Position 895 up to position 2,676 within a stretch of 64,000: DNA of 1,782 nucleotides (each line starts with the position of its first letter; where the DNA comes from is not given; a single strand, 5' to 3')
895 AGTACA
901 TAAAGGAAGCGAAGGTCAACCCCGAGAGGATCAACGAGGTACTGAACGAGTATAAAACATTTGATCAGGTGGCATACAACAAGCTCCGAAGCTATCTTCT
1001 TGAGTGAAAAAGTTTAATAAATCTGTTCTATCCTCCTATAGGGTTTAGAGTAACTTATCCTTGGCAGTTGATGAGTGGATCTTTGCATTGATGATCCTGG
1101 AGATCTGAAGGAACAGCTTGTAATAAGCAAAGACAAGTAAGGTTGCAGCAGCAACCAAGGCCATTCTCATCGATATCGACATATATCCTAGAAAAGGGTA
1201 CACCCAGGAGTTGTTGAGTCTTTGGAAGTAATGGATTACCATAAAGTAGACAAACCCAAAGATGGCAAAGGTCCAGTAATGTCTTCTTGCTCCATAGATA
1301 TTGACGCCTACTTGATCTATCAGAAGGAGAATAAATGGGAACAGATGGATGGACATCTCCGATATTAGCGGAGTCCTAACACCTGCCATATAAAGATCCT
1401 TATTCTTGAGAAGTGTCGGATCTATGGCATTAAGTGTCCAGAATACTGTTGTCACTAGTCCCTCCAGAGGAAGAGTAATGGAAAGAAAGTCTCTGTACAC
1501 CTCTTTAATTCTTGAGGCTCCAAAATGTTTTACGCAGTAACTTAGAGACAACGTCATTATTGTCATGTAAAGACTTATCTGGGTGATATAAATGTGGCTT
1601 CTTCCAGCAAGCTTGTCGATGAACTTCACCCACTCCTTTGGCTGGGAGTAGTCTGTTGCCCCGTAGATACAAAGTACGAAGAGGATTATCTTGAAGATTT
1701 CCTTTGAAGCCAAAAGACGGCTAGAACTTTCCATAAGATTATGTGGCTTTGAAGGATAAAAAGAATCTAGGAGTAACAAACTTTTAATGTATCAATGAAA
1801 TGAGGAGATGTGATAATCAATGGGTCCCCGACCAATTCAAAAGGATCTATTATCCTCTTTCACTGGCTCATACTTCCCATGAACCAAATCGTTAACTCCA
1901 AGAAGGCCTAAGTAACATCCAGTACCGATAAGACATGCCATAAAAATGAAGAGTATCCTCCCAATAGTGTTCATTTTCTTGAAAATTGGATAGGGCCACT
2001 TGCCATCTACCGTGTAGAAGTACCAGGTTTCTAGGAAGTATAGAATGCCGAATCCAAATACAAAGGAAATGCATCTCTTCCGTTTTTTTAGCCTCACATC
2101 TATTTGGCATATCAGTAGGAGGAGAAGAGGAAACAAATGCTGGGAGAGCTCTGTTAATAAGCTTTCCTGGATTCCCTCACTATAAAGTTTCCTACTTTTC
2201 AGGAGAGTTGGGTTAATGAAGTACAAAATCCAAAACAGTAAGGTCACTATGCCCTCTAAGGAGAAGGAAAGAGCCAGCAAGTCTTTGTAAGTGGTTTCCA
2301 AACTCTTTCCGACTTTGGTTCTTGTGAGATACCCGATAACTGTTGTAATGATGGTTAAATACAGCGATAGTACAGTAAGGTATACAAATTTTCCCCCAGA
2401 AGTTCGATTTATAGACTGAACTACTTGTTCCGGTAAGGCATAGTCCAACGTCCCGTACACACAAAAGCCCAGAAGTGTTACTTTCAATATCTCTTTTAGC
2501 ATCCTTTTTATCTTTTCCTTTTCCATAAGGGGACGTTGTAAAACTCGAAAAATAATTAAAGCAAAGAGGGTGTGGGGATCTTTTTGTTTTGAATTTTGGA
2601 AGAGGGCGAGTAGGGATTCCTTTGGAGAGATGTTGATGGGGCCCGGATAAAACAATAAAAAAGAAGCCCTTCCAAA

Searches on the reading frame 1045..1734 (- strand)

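Call 55: search_protein_families(library=pfam, proteins=[window:1045-1734:-], max_evalue=0.0001)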
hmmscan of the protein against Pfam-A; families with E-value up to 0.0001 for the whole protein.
window:1045-1734:- (229 aa): 1 family
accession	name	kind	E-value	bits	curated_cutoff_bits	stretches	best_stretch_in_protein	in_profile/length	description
PF04750.19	Far-17a_AIG1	-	7.7e-26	91.3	24.5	1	15-210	4-203/206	FAR-17a/AIG1-like protein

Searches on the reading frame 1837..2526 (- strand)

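Call 55: search_protein_families(library=pfam, proteins=[window:1837-2526:-], max_evalue=0.0001)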
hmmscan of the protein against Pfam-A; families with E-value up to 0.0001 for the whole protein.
window:1837-2526:- (229 aa): 1 family
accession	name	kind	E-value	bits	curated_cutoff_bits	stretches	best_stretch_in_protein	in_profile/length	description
PF04750.19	Far-17a_AIG1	-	4.7e-41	141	24.5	1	14-212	3-205/206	FAR-17a/AIG1-like protein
